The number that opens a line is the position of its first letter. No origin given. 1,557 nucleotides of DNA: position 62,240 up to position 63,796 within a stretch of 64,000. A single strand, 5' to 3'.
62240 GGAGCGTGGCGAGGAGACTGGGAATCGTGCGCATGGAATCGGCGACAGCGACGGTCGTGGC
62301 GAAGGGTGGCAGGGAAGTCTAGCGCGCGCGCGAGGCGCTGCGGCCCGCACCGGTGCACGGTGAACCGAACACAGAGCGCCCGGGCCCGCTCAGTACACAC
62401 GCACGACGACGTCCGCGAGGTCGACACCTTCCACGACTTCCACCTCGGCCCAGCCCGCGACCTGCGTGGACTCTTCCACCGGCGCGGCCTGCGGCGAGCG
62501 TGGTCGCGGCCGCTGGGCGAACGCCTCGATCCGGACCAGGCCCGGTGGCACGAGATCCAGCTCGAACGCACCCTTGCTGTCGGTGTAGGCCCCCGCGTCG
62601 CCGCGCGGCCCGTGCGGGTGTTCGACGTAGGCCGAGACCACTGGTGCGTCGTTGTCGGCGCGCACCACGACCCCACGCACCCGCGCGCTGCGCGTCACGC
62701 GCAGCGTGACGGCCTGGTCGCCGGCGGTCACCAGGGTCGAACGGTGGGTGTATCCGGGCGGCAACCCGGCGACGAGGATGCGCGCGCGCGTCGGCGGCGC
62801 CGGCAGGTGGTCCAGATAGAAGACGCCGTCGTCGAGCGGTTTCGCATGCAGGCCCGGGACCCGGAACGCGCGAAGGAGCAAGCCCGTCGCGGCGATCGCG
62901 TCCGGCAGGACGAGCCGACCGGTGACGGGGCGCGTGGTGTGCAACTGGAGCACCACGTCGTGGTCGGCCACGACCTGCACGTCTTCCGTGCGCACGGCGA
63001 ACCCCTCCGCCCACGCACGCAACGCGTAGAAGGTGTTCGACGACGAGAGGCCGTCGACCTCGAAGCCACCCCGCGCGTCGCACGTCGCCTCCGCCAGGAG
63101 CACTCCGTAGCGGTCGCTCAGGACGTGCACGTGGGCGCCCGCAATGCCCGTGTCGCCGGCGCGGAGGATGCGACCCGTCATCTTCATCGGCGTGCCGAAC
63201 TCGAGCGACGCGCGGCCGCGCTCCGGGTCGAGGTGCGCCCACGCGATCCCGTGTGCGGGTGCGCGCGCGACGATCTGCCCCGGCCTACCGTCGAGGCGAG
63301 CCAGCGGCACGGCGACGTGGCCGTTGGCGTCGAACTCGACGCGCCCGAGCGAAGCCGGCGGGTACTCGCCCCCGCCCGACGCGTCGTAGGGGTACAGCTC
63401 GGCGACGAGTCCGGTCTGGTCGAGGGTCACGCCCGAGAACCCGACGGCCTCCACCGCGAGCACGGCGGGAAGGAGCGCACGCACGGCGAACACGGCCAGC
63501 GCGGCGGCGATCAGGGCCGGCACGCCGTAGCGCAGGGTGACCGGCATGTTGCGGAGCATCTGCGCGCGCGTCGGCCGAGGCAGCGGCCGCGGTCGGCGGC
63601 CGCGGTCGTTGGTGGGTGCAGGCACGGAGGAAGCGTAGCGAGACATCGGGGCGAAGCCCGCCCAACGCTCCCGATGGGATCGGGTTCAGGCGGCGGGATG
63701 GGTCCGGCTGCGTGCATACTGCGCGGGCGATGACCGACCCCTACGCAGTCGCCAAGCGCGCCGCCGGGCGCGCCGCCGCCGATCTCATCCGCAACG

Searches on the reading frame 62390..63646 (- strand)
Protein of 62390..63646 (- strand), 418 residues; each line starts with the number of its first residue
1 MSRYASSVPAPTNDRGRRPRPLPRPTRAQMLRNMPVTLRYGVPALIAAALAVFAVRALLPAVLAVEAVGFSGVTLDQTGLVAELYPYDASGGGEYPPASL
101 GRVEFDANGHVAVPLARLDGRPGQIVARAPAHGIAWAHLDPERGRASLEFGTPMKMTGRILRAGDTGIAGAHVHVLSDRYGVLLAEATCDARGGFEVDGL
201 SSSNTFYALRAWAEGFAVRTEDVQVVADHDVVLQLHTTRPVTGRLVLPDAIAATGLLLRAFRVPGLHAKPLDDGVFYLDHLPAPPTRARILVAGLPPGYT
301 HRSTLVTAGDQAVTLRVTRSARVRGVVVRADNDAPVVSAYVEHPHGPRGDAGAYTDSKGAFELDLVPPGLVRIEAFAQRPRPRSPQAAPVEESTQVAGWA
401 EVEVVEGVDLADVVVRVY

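Call 71: search_protein_families(library=pfam, proteins=[window:62390-63646:-], max_evalue=0.00001)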
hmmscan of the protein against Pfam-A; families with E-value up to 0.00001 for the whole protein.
window:62390-63646:- (418 aa): 2 families
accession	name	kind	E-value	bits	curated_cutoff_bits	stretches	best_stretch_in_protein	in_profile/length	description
PF13620.12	CarboxypepD_reg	-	8.4e-16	58.5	32.3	1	156-234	2-78/82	Carboxypeptidase regulatory-like domain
PF13715.12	CarbopepD_reg_2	-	4.9e-06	26.9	32.2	0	323-371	1-46/88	CarboxypepD_reg-like domain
